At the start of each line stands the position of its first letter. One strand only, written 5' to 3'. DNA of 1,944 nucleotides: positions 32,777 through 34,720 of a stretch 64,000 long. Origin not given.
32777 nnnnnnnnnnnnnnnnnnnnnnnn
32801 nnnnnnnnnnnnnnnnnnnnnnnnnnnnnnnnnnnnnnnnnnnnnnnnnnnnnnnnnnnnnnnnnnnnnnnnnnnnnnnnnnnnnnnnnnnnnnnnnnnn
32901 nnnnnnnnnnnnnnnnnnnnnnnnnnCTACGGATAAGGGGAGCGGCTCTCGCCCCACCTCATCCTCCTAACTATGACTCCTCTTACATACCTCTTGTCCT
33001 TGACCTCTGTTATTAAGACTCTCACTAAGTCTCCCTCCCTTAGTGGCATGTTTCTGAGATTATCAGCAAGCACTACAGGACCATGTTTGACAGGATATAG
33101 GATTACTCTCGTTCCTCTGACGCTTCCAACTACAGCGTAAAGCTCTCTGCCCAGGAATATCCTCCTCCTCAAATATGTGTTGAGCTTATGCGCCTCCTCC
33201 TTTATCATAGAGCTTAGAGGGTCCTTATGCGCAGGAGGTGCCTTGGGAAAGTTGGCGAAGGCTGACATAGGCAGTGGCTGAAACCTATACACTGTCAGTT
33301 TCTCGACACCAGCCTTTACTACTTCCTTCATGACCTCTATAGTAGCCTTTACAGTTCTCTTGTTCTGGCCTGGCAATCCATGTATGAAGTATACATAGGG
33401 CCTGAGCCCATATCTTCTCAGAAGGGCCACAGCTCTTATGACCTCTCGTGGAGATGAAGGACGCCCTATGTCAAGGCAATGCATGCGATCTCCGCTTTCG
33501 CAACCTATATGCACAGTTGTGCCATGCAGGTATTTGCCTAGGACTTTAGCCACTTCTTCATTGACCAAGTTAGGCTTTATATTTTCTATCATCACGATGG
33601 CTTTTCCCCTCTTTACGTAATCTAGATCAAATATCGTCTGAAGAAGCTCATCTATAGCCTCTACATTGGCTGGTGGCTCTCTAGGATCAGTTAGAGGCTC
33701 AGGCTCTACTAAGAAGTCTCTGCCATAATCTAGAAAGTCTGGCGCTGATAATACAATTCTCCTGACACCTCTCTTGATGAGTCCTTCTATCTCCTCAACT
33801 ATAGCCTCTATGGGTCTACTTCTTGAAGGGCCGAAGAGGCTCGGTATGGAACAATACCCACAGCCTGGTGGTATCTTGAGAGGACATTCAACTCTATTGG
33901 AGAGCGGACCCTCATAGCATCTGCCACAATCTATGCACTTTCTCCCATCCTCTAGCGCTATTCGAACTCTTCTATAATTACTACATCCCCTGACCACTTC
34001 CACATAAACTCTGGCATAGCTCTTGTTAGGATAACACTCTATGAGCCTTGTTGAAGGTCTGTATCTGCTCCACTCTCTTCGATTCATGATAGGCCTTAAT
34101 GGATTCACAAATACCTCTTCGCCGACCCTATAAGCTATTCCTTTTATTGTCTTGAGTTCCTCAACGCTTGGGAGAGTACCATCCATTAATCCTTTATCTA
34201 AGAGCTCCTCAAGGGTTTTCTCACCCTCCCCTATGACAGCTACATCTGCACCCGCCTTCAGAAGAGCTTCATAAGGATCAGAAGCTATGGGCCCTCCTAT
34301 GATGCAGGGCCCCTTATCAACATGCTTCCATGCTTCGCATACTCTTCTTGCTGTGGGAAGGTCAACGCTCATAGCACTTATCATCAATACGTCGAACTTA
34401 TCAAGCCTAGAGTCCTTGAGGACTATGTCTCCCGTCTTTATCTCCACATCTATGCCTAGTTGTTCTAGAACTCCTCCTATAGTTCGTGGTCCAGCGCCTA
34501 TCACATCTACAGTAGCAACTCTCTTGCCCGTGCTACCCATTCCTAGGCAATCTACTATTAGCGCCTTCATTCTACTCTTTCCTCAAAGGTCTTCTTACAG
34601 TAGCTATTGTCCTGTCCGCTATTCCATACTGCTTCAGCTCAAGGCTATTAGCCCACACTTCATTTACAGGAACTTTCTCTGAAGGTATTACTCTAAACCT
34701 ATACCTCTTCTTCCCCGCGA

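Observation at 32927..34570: B12-binding radical SAM / TRAM protein with a ferredoxin-like cysteine cassette inserted into the radical SAM motif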

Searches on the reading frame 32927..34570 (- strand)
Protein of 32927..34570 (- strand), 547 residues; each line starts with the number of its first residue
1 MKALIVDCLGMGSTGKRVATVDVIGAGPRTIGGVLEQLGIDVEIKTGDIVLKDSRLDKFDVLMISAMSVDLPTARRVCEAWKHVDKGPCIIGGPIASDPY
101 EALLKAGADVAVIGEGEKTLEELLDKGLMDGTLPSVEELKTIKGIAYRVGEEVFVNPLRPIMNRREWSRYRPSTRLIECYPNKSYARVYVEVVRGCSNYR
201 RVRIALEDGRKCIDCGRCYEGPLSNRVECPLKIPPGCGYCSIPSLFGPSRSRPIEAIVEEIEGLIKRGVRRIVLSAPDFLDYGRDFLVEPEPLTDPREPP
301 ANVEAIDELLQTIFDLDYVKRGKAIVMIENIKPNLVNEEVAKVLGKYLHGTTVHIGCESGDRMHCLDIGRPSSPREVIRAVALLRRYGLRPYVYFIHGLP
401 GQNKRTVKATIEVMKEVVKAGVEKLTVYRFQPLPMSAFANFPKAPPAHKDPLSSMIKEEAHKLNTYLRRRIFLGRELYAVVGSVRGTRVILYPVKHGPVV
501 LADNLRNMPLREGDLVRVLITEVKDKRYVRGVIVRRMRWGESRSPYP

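Call 3: search_protein_families(library=pfam, proteins=[window:32927-34570:-], max_evalue=1)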
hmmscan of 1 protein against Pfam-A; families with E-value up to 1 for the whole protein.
window:32927-34570:- (547 aa): 3 families
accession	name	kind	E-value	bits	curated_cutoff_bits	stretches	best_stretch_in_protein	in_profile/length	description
PF04055.27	Radical_SAM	-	4.2e-19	69.8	29.5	1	236-412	10-164/166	Radical SAM superfamily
PF02310.24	B12-binding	-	4.2e-12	46.4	32.1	1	22-124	11-121/121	B12 binding domain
PF19864.5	Radical_SAM_N2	-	0.061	13.2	29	1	88-125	87-123/151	Radical SAM proteins, N-terminal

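Call 4: search_protein_families(library=ncbifam, proteins=[window:32927-34570:-], max_evalue=1)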
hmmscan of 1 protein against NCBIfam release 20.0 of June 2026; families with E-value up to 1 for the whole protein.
window:32927-34570:- (547 aa): 28 families (the best 25 are shown)
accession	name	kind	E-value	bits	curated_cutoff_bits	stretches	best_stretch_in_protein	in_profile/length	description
TIGR04013.1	B12_SAM_MJ_1487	hypoth_equivalog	4.8e-43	147.5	251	2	234-449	161-366/382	TIGR04013 family B12-binding domain/radical SAM domain-containing protein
TIGR04014.1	B12_SAM_MJ_0865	equivalog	7.5e-30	104.1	360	2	236-463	172-379/434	methyl-coenzyme M reductase glutamine C-methyltransferase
TIGR00089.1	TIGR00089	subfamily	8.6e-17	61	251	1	237-526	153-425/429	MiaB/RimO family radical SAM methylthiotransferase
TIGR01579.1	MiaB-like-C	equivalog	3.4e-12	46.3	357.05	1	236-481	152-379/416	tRNA (N(6)-L-threonylcarbamoyladenosine(37)-C(2))-methylthiotransferase MtaB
TIGR04072.2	rSAM_ladder_B12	equivalog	9.6e-12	44.2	360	2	67-127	79-140/443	lipid biosynthesis B12-binding/radical SAM protein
TIGR01125.1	TIGR01125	equivalog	3.1e-11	43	356.95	1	236-289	149-202/432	30S ribosomal protein S12 methylthiotransferase RimO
TIGR04295.1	B12_rSAM_oligo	hypoth_equivalog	2e-08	33.4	400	2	89-158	104-163/422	TIGR04295 family B12-binding domain-containing radical SAM protein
TIGR04479.1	bcpD_PhpK_rSAM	subfamily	8.3e-08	31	600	1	351-416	343-408/504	PhpK family radical SAM P-methyltransferase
TIGR02026.1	BchE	equivalog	1.6e-06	27.2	481.35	1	51-196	56-203/497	magnesium-protoporphyrin IX monomethyl ester anaerobic oxidative cyclase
TIGR01578.1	MiaB-like-B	hypoth_equivalog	1.7e-06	27.1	314.7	1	237-286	147-196/421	tRNA (N(6)-L-threonylcarbamoyladenosine(37)-C(2))-methylthiotransferase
TIGR01574.1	miaB-methiolase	equivalog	3.9e-06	26.2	355.3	1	237-286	158-208/437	tRNA (N6-isopentenyl adenosine(37)-C2)-methylthiotransferase MiaB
NF010916.0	PRK14336.1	equivalog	3.5e-05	22.8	606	1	237-290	138-191/418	tRNA (N6-isopentenyl adenosine(37)-C2)-methylthiotransferase MiaB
NF033712.0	B12_rSAM_KedN5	subfamily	3.6e-05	22.2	700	1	59-154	63-158/624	KedN5 family methylcobalamin-dependent radical SAM C-methyltransferase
TIGR01212.1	TIGR01212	equivalog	5.8e-05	22.3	180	1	309-428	95-213/302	tRNA modification radical SAM protein MnmL/YtqA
TIGR04385.1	B12_rSAM_cofa1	equivalog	0.00018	20.9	450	1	236-275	207-248/438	B12 lower ligand biosynthesis radical SAM protein BzaD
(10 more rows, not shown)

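Call 6: find_homologous_proteins(query=window:32927-34570:-, max_evalue=0.00001)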
Query window:32927-34570:- (547 aa): 785 proteins with E <= 0.00001 among 8000 candidates; the best 120 are listed.
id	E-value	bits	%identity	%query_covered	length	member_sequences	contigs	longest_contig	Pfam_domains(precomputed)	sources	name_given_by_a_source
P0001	0.0e+0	1241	100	100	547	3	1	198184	PF04055.28,PF02310.25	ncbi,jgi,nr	ncbi:MAG: B12-binding domain-containing radical SAM protein [Thermoprotei archaeon]|nr:MAG: B12-bind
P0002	3.2e-183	629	57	92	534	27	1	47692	PF04055.28,PF02310.25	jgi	-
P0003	5.4e-180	618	53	98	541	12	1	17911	PF04055.28,PF02310.25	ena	-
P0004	9.1e-180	617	55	98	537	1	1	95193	PF04055.28,PF02310.25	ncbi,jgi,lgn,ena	-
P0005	4.1e-179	615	54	98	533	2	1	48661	PF04055.28,PF02310.25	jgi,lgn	-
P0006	1.7e-178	613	54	98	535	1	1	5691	PF04055.28,PF02310.25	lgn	-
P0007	2.5e-178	612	53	98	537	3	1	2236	PF04055.28,PF02310.25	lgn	-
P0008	3.5e-178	612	54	98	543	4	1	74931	PF04055.28,PF02310.25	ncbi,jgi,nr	ncbi:radical SAM protein [Candidatus Bathyarchaeota archaeon]|nr:MAG: radical SAM protein [Candidatu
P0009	1.8e-177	610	54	98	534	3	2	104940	PF04055.28,PF02310.25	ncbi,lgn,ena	-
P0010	2.1e-177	609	55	98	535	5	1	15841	PF04055.28,PF02310.25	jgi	-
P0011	2.1e-176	606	55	98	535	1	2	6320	PF04055.28,PF02310.25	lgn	-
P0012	4.1e-176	605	54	92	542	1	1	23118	PF04055.28,PF02310.25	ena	-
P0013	8.2e-175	601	54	93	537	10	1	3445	PF04055.28,PF02310.25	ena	-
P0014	9.7e-175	601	52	98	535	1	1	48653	PF04055.28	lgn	-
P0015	1.6e-173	597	52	98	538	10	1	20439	PF04055.28,PF02310.25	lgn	-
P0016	5.0e-173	595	53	97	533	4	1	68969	PF04055.28,PF02310.25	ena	-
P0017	2.3e-172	593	53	98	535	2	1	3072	PF04055.28,PF02310.25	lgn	-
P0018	6.9e-172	591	55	92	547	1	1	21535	PF04055.28,PF02310.25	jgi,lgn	-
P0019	1.1e-171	591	54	92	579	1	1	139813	PF04055.28,PF02310.25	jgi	jgi:radical SAM superfamily enzyme YgiQ (UPF0313 family)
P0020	1.9e-171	590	55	93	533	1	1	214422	PF04055.28,PF02310.25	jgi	jgi:radical SAM superfamily enzyme YgiQ (UPF0313 family)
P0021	2.3e-171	589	51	97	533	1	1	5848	PF04055.28,PF02310.25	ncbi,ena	-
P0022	4.8e-171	588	52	99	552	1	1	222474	PF04055.28,PF02310.25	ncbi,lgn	ncbi:MAG: B12-binding domain-containing radical SAM protein [Candidatus Asgardarchaeia archaeon]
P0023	1.2e-169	584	54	97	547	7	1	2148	PF04055.28,PF02310.25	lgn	-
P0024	4.3e-169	582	53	97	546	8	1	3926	PF04055.28,PF02310.25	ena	-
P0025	7.0e-169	581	54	93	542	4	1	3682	PF04055.28,PF02310.25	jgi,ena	-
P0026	1.5e-168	580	52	97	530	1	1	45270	PF04055.28,PF02310.25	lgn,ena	-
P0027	6.5e-168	578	50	98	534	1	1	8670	PF04055.28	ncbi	ncbi:MAG: radical SAM protein [Candidatus Methanomethylicia archaeon]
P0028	8.7e-168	578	52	98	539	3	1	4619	PF04055.28,PF02310.25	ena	-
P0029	1.4e-167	577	50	98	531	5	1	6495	PF04055.28,PF02310.25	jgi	-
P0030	1.4e-167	577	51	98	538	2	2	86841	PF04055.28,PF02310.25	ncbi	-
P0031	1.8e-167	577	52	97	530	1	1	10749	PF04055.28,PF02310.25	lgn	-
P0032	1.8e-167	577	53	98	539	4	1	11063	PF04055.28,PF02310.25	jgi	-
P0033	2.4e-167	576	53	98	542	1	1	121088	PF04055.28,PF02310.25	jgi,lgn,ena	-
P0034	3.5e-167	576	52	97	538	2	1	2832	PF04055.28,PF02310.25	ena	-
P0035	5.6e-167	575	52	97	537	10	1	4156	PF04055.28,PF02310.25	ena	-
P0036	3.7e-166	572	52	97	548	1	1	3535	PF04055.28,PF02310.25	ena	-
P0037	7.2e-166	571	52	98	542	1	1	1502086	PF04055.28,PF02310.25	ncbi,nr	ncbi:MAG: radical SAM protein [Candidatus Bathyarchaeota archaeon]|nr:MAG: radical SAM protein [Cand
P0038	1.3e-165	570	49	99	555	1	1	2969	PF04055.28,PF02310.25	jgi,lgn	-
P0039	1.7e-165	570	52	97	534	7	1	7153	PF04055.28,PF02310.25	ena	-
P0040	1.8e-165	570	53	97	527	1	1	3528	PF04055.28,PF02310.25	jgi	jgi:radical SAM superfamily enzyme YgiQ (UPF0313 family)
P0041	2.3e-165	570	51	98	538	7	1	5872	PF04055.28,PF02310.25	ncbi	-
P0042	2.6e-165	569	51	97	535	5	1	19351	PF04055.28,PF02310.25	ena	-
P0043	3.3e-165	569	51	97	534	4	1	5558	PF04055.28,PF02310.25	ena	-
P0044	5.1e-165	569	51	97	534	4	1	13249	PF04055.28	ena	-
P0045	5.1e-165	568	53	92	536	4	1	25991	PF04055.28,PF02310.25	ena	-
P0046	5.5e-165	568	52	98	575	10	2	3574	PF04055.28,PF02310.25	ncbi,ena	-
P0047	1.5e-164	567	50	99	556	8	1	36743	PF04055.28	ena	-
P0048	1.6e-164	567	51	98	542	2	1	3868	PF04055.28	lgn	-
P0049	1.4e-163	564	52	98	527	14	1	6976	PF04055.28,PF02310.25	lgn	-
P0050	2.2e-163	563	52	97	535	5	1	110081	PF04055.28,PF02310.25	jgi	-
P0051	2.4e-163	563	53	89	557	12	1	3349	PF04055.28,PF02310.25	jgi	-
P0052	4.9e-163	562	51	97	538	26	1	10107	PF04055.28,PF02310.25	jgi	-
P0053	8.4e-163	561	50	98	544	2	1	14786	PF04055.28,PF02310.25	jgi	-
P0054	1.0e-162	561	51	93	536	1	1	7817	PF04055.28,PF02310.25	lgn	-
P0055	1.9e-162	560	51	98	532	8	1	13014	PF04055.28,PF02310.25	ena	-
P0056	2.2e-162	560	52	97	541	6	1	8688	PF04055.28,PF02310.25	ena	-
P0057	2.6e-162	560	52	93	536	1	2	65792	PF04055.28,PF02310.25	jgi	-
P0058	3.0e-162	559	52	93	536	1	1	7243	PF04055.28,PF02310.25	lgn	-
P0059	5.7e-162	558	49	98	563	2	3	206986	PF04055.28,PF02310.25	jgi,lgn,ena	-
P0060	6.1e-162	558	49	98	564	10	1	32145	PF04055.28,PF02310.25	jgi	-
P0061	6.8e-162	558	50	93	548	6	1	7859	PF04055.28,PF02310.25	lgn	-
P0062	8.2e-162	558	51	98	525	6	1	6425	PF04055.28,PF02310.25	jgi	-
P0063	8.3e-162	558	50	97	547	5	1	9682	PF04055.28,PF02310.25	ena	-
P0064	1.4e-161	557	52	92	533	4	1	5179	PF04055.28,PF02310.25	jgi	-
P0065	2.7e-161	556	51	92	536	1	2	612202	PF04055.28,PF02310.25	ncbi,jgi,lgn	-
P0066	3.2e-161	556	51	97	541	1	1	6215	PF04055.28,PF02310.25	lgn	-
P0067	5.1e-161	555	50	98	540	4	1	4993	PF04055.28,PF02310.25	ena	-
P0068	8.8e-161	555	51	97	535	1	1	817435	PF04055.28,PF02310.25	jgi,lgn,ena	-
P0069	1.0e-160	554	50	97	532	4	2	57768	PF04055.28,PF02310.25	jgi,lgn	-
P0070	1.1e-160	554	47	99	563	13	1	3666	PF04055.28,PF02310.25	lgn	-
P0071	1.3e-160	554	48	99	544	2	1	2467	PF04055.28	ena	-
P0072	1.7e-160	554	53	92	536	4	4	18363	PF04055.28,PF02310.25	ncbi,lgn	-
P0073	1.9e-160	553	51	97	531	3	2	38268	PF04055.28,PF02310.25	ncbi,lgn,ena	-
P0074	2.8e-160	553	51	93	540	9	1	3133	PF04055.28,PF02310.25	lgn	-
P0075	3.6e-160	553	50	92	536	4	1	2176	PF04055.28,PF02310.25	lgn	-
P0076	9.1e-160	551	51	98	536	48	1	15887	PF04055.28,PF02310.25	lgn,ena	-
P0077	1.0e-159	551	50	99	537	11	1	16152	PF04055.28,PF02310.25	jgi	-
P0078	1.9e-159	550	52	92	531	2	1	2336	PF04055.28,PF02310.25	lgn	-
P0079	2.7e-159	550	51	97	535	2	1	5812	PF04055.28,PF02310.25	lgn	-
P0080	3.3e-159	549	50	97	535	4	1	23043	PF04055.28,PF02310.25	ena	-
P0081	6.4e-159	548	51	94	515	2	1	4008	PF04055.28,PF02310.25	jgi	-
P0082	7.2e-159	548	51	93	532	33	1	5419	PF04055.28,PF02310.25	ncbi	-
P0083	8.7e-159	548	49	98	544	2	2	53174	PF04055.28,PF02310.25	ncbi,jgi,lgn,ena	-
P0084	9.5e-159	548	51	92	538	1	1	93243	PF04055.28,PF02310.25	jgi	-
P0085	1.1e-158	548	49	97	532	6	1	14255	PF04055.28,PF02310.25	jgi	-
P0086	1.2e-158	547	49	98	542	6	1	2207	PF04055.28,PF02310.25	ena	-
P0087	1.3e-158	547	49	98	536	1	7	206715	PF04055.28,PF02310.25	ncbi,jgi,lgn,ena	ncbi:MAG: B12-binding domain-containing radical SAM protein [Candidatus Baldrarchaeia archaeon]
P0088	1.7e-158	547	49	98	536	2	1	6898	PF04055.28,PF02310.25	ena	-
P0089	3.5e-158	546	49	98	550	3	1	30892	PF04055.28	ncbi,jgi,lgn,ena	-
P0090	3.8e-158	546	50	98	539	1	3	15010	PF04055.28,PF02310.25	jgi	-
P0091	4.9e-158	545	51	93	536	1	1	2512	PF04055.28,PF02310.25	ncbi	-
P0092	5.7e-158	545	52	98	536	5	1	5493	PF04055.28,PF02310.25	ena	-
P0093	8.0e-158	545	50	97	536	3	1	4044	PF04055.28,PF02310.25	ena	-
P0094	1.8e-157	544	51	97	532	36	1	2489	PF04055.28,PF02310.25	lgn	-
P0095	2.2e-157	543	49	95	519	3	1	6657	PF04055.28,PF02310.25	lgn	-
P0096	2.6e-157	543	51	93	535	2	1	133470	PF04055.28,PF02310.25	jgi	jgi:radical SAM superfamily enzyme YgiQ (UPF0313 family)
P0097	2.8e-157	543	49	97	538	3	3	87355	PF04055.28,PF02310.25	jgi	jgi:radical SAM superfamily enzyme YgiQ (UPF0313 family)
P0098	3.0e-157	543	47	98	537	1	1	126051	PF04055.28,PF19864.6,PF02310.25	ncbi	-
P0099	3.7e-157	543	52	92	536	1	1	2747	PF04055.28,PF02310.25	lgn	-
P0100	4.3e-157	542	50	98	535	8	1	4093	PF04055.28,PF02310.25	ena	-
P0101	6.7e-157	542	50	98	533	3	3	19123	PF04055.28,PF02310.25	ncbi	-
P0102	7.1e-157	542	51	92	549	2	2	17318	PF04055.28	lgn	-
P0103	7.2e-157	542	51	98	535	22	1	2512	PF04055.28,PF02310.25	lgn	-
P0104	7.2e-157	542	50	98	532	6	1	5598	PF04055.28,PF02310.25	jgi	jgi:radical SAM superfamily enzyme YgiQ (UPF0313 family)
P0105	7.3e-157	542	50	98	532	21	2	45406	PF04055.28,PF02310.25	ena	-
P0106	9.3e-157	541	50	98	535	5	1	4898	PF04055.28,PF02310.25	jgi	jgi:radical SAM superfamily enzyme YgiQ (UPF0313 family)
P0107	2.2e-156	540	50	98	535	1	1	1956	PF04055.28,PF02310.25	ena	-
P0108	2.8e-156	540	51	97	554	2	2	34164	PF04055.28,PF02310.25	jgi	jgi:radical SAM superfamily enzyme YgiQ (UPF0313 family)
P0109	2.9e-156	540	49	97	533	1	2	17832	PF04055.28,PF02310.25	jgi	jgi:radical SAM superfamily enzyme YgiQ (UPF0313 family)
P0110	2.9e-156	540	50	98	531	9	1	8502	PF04055.28,PF02310.25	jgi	-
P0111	4.4e-156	539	51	97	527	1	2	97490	PF04055.28,PF02310.25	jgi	jgi:radical SAM superfamily enzyme YgiQ (UPF0313 family)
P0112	5.0e-156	539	48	94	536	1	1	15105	PF04055.28,PF02310.25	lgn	-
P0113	5.5e-156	539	50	98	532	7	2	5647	PF04055.28,PF02310.25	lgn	-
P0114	5.8e-156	539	49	98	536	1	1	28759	PF04055.28,PF02310.25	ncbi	-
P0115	7.1e-156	538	50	98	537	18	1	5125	PF04055.28,PF02310.25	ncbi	-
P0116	7.7e-156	538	49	98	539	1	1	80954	PF04055.28,PF02310.25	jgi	-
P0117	1.1e-155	538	51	92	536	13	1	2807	PF04055.28,PF02310.25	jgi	jgi:radical SAM superfamily enzyme YgiQ (UPF0313 family)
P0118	1.1e-155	538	50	98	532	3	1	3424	PF04055.28,PF02310.25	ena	-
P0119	1.2e-155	538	50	93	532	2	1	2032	PF04055.28,PF02310.25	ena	-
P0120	1.2e-155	538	50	98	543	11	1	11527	PF04055.28,PF02310.25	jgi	-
